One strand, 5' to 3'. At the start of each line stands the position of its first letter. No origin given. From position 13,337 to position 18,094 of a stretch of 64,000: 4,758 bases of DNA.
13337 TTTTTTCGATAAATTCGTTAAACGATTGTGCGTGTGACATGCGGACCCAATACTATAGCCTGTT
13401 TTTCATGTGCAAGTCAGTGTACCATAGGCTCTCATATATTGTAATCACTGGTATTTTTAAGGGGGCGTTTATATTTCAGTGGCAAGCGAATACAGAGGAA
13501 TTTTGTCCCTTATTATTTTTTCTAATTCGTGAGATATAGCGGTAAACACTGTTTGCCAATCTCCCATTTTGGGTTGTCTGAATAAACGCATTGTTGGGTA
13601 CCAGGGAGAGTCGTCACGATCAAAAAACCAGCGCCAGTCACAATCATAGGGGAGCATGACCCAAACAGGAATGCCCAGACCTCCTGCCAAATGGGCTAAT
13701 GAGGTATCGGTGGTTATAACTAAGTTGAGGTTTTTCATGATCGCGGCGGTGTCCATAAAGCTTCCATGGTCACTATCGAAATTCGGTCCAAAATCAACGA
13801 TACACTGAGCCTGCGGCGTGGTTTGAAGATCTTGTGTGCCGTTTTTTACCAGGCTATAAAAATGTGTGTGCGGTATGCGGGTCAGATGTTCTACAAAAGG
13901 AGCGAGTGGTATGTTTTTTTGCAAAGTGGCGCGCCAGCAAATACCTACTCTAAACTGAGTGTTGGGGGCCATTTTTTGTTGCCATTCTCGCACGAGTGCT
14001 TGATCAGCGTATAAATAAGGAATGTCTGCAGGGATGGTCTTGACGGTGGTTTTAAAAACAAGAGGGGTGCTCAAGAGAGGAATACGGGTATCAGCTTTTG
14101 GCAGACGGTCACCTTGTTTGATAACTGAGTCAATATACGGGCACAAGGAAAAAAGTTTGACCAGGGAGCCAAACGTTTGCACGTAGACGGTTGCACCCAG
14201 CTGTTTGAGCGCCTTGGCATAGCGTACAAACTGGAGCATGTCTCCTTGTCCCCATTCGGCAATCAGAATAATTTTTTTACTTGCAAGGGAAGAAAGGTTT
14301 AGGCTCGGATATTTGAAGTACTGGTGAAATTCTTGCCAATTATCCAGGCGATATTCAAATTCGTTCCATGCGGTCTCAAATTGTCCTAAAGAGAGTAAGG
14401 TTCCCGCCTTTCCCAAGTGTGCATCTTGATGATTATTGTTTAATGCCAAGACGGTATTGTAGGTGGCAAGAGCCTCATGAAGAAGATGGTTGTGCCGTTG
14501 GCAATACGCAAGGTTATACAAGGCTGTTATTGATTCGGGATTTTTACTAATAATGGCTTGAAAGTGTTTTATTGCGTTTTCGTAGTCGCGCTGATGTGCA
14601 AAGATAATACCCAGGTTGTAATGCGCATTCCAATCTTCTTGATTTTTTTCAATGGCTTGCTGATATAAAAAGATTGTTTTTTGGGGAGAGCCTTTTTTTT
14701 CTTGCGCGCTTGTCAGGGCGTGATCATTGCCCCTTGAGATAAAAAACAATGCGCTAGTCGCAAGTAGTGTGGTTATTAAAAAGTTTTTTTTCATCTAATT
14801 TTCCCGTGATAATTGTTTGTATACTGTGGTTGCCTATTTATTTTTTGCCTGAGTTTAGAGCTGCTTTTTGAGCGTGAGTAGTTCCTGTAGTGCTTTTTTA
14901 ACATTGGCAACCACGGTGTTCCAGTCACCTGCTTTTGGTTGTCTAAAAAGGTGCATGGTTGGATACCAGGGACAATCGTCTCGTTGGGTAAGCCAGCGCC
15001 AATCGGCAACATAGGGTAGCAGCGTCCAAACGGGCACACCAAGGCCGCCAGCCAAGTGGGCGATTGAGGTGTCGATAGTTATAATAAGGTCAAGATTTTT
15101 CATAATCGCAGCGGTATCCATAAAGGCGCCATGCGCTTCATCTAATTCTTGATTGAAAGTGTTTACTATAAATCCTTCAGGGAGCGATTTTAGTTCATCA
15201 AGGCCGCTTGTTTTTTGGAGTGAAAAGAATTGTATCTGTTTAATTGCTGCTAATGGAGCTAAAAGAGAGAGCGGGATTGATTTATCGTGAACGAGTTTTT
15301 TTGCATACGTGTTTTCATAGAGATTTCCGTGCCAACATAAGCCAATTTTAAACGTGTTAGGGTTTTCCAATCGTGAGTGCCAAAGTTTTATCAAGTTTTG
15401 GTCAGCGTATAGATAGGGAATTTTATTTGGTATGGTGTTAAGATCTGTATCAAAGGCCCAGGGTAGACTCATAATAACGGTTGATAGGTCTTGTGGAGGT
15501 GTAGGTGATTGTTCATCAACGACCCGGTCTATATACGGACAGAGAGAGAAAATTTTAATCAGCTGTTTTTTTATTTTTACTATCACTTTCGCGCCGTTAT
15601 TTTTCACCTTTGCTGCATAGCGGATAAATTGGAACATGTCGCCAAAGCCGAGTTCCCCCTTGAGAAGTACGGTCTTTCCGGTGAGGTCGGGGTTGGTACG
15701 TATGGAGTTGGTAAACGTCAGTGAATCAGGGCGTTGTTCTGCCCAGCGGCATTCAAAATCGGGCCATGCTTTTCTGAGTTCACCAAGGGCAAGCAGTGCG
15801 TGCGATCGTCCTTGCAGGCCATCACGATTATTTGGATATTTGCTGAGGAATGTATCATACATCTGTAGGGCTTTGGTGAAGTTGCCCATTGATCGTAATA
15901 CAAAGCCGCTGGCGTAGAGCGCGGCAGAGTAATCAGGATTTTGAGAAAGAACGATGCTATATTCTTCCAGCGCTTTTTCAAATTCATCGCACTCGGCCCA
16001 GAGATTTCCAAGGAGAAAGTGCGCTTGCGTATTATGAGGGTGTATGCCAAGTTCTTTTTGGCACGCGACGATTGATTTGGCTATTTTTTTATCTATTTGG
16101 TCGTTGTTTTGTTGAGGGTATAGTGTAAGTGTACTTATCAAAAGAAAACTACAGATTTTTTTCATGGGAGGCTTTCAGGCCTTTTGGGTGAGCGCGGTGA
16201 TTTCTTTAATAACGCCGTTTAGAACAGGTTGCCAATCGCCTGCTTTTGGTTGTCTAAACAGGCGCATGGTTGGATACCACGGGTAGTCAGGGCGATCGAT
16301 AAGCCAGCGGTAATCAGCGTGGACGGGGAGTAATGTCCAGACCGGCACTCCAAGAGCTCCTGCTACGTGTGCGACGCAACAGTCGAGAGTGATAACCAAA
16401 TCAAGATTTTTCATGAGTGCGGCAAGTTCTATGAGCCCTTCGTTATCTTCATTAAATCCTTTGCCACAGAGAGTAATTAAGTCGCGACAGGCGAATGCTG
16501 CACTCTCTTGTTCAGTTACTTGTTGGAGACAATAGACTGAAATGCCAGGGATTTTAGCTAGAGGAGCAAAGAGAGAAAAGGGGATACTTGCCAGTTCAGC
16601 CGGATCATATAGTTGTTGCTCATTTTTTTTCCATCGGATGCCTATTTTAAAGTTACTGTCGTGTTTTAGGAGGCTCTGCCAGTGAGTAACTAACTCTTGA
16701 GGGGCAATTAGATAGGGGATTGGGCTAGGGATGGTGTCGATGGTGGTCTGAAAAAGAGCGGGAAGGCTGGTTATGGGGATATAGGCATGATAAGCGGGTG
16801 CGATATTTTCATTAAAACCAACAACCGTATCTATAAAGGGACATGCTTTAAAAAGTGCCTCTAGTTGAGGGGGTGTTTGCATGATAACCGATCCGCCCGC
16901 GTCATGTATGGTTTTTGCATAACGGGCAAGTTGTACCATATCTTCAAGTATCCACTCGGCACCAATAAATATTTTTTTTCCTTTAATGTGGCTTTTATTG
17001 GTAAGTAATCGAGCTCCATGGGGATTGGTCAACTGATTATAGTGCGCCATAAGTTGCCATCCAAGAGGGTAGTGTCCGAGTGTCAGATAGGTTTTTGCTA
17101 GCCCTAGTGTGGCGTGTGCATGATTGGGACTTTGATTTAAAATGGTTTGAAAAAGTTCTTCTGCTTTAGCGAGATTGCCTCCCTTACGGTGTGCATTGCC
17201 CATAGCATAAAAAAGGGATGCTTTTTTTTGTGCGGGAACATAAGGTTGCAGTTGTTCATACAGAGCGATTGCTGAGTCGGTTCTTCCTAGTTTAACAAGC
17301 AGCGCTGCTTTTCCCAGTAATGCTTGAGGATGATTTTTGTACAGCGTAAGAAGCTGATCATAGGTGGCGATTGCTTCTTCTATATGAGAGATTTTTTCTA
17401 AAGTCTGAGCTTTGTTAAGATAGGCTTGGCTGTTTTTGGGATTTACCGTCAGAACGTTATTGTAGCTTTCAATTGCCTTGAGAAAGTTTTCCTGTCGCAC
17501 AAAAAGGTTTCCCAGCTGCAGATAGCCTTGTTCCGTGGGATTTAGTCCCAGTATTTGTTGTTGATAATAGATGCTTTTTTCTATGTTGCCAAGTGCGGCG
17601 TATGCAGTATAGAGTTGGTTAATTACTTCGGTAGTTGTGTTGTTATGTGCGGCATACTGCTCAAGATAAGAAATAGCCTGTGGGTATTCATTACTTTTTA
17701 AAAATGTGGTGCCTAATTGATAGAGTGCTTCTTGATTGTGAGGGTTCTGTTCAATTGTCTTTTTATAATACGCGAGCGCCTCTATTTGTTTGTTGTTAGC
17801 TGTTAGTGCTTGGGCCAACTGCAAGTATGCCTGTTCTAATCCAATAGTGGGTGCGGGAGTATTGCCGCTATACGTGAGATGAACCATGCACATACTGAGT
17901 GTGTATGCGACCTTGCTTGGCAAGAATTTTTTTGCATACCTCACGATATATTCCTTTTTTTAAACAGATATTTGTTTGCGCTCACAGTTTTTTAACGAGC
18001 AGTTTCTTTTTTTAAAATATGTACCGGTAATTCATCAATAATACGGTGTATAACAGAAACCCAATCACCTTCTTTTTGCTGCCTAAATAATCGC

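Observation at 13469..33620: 20-kb co-directional array: 10 genes encoding 13 TPR + GT9-like glycosyltransferase modules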

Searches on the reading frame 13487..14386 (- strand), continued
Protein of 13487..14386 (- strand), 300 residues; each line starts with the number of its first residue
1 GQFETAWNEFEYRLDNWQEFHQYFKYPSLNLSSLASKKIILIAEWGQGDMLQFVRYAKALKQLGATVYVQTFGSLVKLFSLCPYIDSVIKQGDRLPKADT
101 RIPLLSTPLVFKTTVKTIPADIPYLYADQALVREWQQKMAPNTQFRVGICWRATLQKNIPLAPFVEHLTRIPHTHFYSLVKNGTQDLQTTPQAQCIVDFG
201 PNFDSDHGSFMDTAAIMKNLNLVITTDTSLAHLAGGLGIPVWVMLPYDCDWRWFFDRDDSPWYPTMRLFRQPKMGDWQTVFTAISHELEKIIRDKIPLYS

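Call 72: search_protein_representatives(alignment_id=A1)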
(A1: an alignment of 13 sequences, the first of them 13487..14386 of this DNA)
Query: 13 sequences, 310 profile positions. Proteins with E-value up to 0.001 (for the whole library): 44484; up to 1e-10: 38033; up to 1e-30: 24604. The best 150 are listed.
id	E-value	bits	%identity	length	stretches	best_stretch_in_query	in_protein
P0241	0.0e+00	1440.5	-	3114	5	2-303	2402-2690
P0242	0.0e+00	1407.5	-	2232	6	1-303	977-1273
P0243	0.0e+00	1336.5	-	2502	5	1-300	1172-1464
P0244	0.0e+00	1323.3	-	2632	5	2-302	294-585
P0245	0.0e+00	1237.8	-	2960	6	2-307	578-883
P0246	0.0e+00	1232.2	-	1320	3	1-306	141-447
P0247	0.0e+00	1181.1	-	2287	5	1-306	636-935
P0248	0.0e+00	1166.0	-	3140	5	2-302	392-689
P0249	0.0e+00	1106.6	-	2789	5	2-305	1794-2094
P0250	0.0e+00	1095.4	-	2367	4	1-306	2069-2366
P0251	0.0e+00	1086.4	-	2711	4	2-305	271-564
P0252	0.0e+00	1080.6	-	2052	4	2-306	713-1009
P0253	0.0e+00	1073.3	-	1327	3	1-304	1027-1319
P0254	0.0e+00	1050.9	-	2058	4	3-303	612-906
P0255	0.0e+00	1033.6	-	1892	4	2-305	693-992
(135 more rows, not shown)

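Call 77: fold_search(model_id=the predicted structure, library=viral)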
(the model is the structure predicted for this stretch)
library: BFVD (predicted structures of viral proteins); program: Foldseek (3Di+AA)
matches with E <= 10: 886; with E <= 0.001: 34
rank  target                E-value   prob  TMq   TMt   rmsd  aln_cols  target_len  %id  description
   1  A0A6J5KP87            4.0e-18  1.00  0.79  0.43   4.5       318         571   25  Uncharacterized protein [uncultured Caudovirales phage]
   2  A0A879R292            6.9e-18  1.00  0.76  0.52   3.9       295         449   23  Tetratricopeptide repeat protein [Synechococcus phage S-SRM01]
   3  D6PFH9                2.7e-13  1.00  0.77  0.62   3.9       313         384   17  (no name in the UniProt tables at hand)
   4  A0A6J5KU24            3.3e-13  1.00  0.72  0.50   5.3       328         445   19  Uncharacterized protein [uncultured Caudovirales phage]
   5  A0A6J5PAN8            3.4e-12  1.00  0.65  0.65   6.7       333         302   20  Glycosyl transferase, family 9 [uncultured Caudovirales phage]
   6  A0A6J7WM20            5.7e-11  1.00  0.60  0.71   4.3       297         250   22  Glycosyl transferase, family 9 [uncultured Caudovirales phage]
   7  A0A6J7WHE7            7.6e-10  1.00  0.58  0.59   5.3       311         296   13  RfaF ADP-heptose,LPS heptosyltransferase [uncultured Caudovirales phage]
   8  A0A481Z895            1.5e-08  1.00  0.50  0.34   5.7       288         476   14  Glycosyltransferase [Pithovirus LCPAC304]
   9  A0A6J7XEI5            1.8e-07  1.00  0.56  0.54   4.8       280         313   14  Uncharacterized protein [uncultured Caudovirales phage]
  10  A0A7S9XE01            6.8e-07  1.00  0.52  0.17   4.4       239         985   15  Glycosyl transferase family 1 domain-containing protein [Virus NIOZ-UU157]
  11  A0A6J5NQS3            1.7e-06  1.00  0.53  0.50   7.4       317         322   12  Uncharacterized protein [uncultured Caudovirales phage]
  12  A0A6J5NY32            1.9e-06  1.00  0.48  0.33   7.1       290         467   13  Methyltransferase FkbM [uncultured Caudovirales phage]
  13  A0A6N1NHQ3            2.0e-06  1.00  0.45  0.28  14.3       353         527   11  Putative ORFan [Tupanvirus deep ocean]
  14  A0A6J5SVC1            4.4e-06  1.00  0.52  0.19   5.0       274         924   14  Glycosyltransferase Aah/TibC [uncultured Caudovirales phage]
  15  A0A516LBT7            6.6e-06  1.00  0.44  0.51   6.4       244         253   12  (no name in the UniProt tables at hand)
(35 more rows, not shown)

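Call 78: search_dna_similar(query=window:13487-14386:-, collection=phages, mode=protein, max_rows=25, max_evalue=0.00001)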
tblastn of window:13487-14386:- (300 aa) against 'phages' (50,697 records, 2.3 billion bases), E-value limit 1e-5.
Records with a match: 5; places in all: 5; records where one place covers at least 80% of the query: 5.
Best place of each record, by identity: <60% 5.
By first word of the organism name: Synechococcus 3; Caudoviricetes 1; Marine 1.
By host as written in the record: - 2; Synechococcus sp. KCZYC6 2; Synechococcus elongatus PCC 7942 = FACHB-805 1.
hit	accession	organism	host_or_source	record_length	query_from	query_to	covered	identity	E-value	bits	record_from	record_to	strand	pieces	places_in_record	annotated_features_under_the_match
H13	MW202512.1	Caudoviricetes sp.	Manatee Spring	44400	1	292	97%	25.6%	5e-12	72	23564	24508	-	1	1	tetratricopeptide repeat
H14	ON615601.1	Synechococcus phage BUCT-ZZ01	Synechococcus elongatus PCC 7942 = ...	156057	31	289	86%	28.8%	7e-18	90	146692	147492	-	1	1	hypothetical protein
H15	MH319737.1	Marine virus AG-345-E08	single cell amplified by WGA-X; seawater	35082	39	289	84%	25.5%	1e-6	56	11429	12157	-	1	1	record has no annotation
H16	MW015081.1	Synechococcus phage S-SRM01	Synechococcus sp. KCZYC6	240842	36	277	81%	26.4%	4e-11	69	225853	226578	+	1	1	tetratricopeptide repeat protein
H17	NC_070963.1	Synechococcus phage S-SRM01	Synechococcus sp. KCZYC6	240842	36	277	81%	26.4%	4e-11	69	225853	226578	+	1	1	tetratricopeptide repeat protein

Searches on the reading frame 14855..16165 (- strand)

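Call 4: search_protein_families(library=pfam, proteins=[window:14855-16165:-], max_evalue=0.01)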
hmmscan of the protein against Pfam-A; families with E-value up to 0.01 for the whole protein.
window:14855-16165:- (436 aa): 13 families
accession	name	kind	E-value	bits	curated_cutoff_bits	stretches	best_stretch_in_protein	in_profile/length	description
PF07719.23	TPR_2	-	2.9e-09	36.8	27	1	47-79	2-34/34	Tetratricopeptide repeat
PF14559.12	TPR_19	-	1.1e-08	35.7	25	1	33-82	12-63/68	Tetratricopeptide repeat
PF00515.34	TPR_1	-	2.1e-07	30.9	27.8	0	47-79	2-34/34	Tetratricopeptide repeat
PF13431.12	TPR_17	-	3.5e-07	30.4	24.4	0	72-101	5-34/34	Tetratricopeptide repeat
PF13174.12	TPR_6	-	2.8e-06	28.1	26.3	1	82-112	2-32/33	Tetratricopeptide repeat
PF13428.12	TPR_14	-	1.4e-05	25.8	23.5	0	81-118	2-39/44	Tetratricopeptide repeat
PF13432.12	TPR_16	-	2.1e-05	25.3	32.7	0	61-113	12-64/65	Tetratricopeptide repeat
PF14853.12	Fis1_TPR_C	-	0.00044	20.8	25.3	0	93-116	14-37/53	Fis1 C-terminal tetratricopeptide repeat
PF13414.12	TPR_11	-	0.001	19.2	26.8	0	53-93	1-41/42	TPR repeat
PF13371.12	TPR_9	-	0.0035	17.8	35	0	57-115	6-64/73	Tetratricopeptide repeat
PF01075.23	Glyco_transf_9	-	0.0046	16.7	22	0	351-382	177-208/247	Glycosyltransferase family 9 (heptosyltransferase)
PF24575.1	TPR_Slam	-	0.0049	17.7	35.2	0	63-113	32-80/104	Surface lipoprotein assembly modifier, N-terminal TPR repeats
PF13424.12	TPR_12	-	0.0062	17.1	30.1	0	61-104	25-69/77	Tetratricopeptide repeat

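Call 7: search_protein_families(library=ncbifam, proteins=[window:14855-16165:-], max_evalue=0.01)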
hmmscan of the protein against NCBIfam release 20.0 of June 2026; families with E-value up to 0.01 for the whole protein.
window:14855-16165:- (436 aa): 13 families
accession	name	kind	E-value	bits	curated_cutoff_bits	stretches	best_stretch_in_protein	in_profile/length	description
TIGR02795.1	tol_pal_ybgF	equivalog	6.4e-07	30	90.1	1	44-115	37-111/119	tol-pal system protein YbgF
TIGR02917.1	PEP_TPR_lipo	equivalog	6.4e-07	27.6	312.2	1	39-133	152-246/899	XrtA/PEP-CTERM system TPR-repeat protein PrsT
NF040959.1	MamA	equivalog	1.3e-05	24.7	200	1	29-106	88-165/204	magnetosome protein MamA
TIGR03939.1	PGA_TPR_OMP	equivalog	0.00039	18.8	366.65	1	73-130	81-136/800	poly-beta-1,6 N-acetyl-D-glucosamine export porin PgaA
NF040561.1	PrimPol_Msp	equivalog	0.00045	18.9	200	0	84-133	29-78/515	CRISPR-associated primase-polymerase type A1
NF047507.1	TPR_BatC_Lepto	exception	0.00058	19.4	175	1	45-82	95-132/214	TPR repeat-containing protein BatC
NF008756.0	PRK11788.1-4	equivalog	0.001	18.2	474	1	21-109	189-274/389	lipopolysaccharide assembly protein LapB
NF047371.1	FlcA_CTERM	equivalog_domain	0.0012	17.4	300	1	61-117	170-228/646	periplasmic flagellar collar protein FlcA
NF033920.0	C39_PA2778_fam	equivalog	0.0026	17.2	150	0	30-104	174-248/255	PA2778 family cysteine peptidase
TIGR02552.1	LcrH_SycD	equivalog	0.0041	16.8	104.8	1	43-114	49-120/136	SycD/LcrH family type III secretion system chaperone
TIGR00540.1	TPR_hemY_coli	hypoth_equivalog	0.0047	15.7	142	1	26-103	306-382/385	heme biosynthesis-associated TPR protein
NF008391.2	PRK11189.1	equivalog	0.0091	15.5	250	0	37-112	90-165/297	lipoprotein NlpI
NF011886.0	PRK15359.1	equivalog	0.0099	15.7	146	0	42-107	54-119/144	type III secretion system chaperone protein SscB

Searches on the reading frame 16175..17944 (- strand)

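Call 4: search_protein_families(library=pfam, proteins=[window:16175-17944:-], max_evalue=0.01)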
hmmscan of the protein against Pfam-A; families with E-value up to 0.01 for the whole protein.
window:16175-17944:- (589 aa): 27 families (the best 25 are shown)
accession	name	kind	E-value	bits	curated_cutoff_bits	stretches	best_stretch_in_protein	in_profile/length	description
PF14559.12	TPR_19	-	1.9e-26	92.6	25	4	55-104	9-58/68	Tetratricopeptide repeat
PF13432.12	TPR_16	-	8.6e-26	90.5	32.7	4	142-202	1-61/65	Tetratricopeptide repeat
PF00515.34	TPR_1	-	3.7e-25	87.1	27.8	2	140-171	3-34/34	Tetratricopeptide repeat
PF07719.23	TPR_2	-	1.6e-24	84.3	27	1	243-275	2-34/34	Tetratricopeptide repeat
PF13428.12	TPR_14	-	1.4e-23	81.4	23.5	2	38-78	2-42/44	Tetratricopeptide repeat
PF13181.12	TPR_8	-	5.1e-20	70.3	25.7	1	173-205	2-34/34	Tetratricopeptide repeat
PF13431.12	TPR_17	-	1.8e-17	62.5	24.4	2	59-91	1-33/34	Tetratricopeptide repeat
PF13174.12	TPR_6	-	6.8e-17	61.3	26.3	0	245-275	3-33/33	Tetratricopeptide repeat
PF13424.12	TPR_12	-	1.8e-15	57.3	30.1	3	141-203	6-76/77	Tetratricopeptide repeat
PF13176.12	TPR_7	-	6e-15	54.4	27.9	0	73-101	1-31/36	Tetratricopeptide repeat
PF13414.12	TPR_11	-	5.9e-13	48.7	26.8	2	145-184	1-40/42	TPR repeat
PF12895.13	ANAPC3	-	1.7e-11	44.6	27.2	3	37-96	24-81/82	Anaphase-promoting complex, cyclosome, subunit 3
PF23914.1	TPR_CcmH_CycH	-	1.8e-10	41.3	42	1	138-241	50-156/158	Cytochrome c-type biogenesis protein H TPR domain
PF24575.1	TPR_Slam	-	2.1e-10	41.4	35.2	1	229-286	38-91/104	Surface lipoprotein assembly modifier, N-terminal TPR repeats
PF13371.12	TPR_9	-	9.8e-10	38.8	35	0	54-102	12-60/73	Tetratricopeptide repeat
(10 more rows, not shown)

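Call 7: search_protein_families(library=ncbifam, proteins=[window:16175-17944:-], max_evalue=0.01)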
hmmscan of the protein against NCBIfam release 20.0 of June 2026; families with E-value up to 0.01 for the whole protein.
window:16175-17944:- (589 aa): 31 families (the best 25 are shown)
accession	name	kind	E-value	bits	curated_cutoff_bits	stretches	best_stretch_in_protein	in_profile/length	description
TIGR02917.1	PEP_TPR_lipo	equivalog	7.7e-24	83.6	312.2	1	39-316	501-775/899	XrtA/PEP-CTERM system TPR-repeat protein PrsT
NF040959.1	MamA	equivalog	1.6e-22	79.9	200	3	39-146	73-181/204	magnetosome protein MamA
TIGR02521.1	type_IV_pilW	equivalog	1.7e-17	63.8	154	2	137-313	30-206/234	type IV pilus biogenesis/stability protein PilW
NF008757.0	PRK11788.1-5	equivalog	2e-12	47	363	2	38-170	181-314/388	lipopolysaccharide assembly protein LapB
TIGR03939.1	PGA_TPR_OMP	equivalog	3.6e-12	45.3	366.65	2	192-314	39-158/800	poly-beta-1,6 N-acetyl-D-glucosamine export porin PgaA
TIGR02552.1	LcrH_SycD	equivalog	6.6e-12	45.3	104.8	1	148-226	28-106/136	SycD/LcrH family type III secretion system chaperone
NF008756.0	PRK11788.1-4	equivalog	1.9e-11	43.6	474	1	34-170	177-314/389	lipopolysaccharide assembly protein LapB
NF033920.0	C39_PA2778_fam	equivalog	4.2e-11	42.8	150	3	37-128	156-247/255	PA2778 family cysteine peptidase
TIGR02795.1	tol_pal_ybgF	equivalog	7.1e-10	39.5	90.1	1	143-213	44-117/119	tol-pal system protein YbgF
NF040561.1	PrimPol_Msp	equivalog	2e-09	36.6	200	1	137-206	24-99/515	CRISPR-associated primase-polymerase type A1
TIGR00540.1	TPR_hemY_coli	hypoth_equivalog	5.3e-09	35.3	142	1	51-121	306-368/385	heme biosynthesis-associated TPR protein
NF008520.0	PRK11447.1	equivalog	1.2e-07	30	858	0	40-127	606-693/1157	cellulose synthase complex outer membrane protein BcsC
NF047371.1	FlcA_CTERM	equivalog_domain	1.3e-07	30.5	300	1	141-223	158-242/646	periplasmic flagellar collar protein FlcA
NF052415.1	T3SS_chap_SctY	equivalog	1.4e-07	32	70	1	186-270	20-105/106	type III secretion apparatus assembly chaperone SctY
NF033758.1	gliding_GltE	equivalog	2.8e-07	29.9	225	1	142-231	260-350/411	adventurous gliding motility TPR repeat lipoprotein GltE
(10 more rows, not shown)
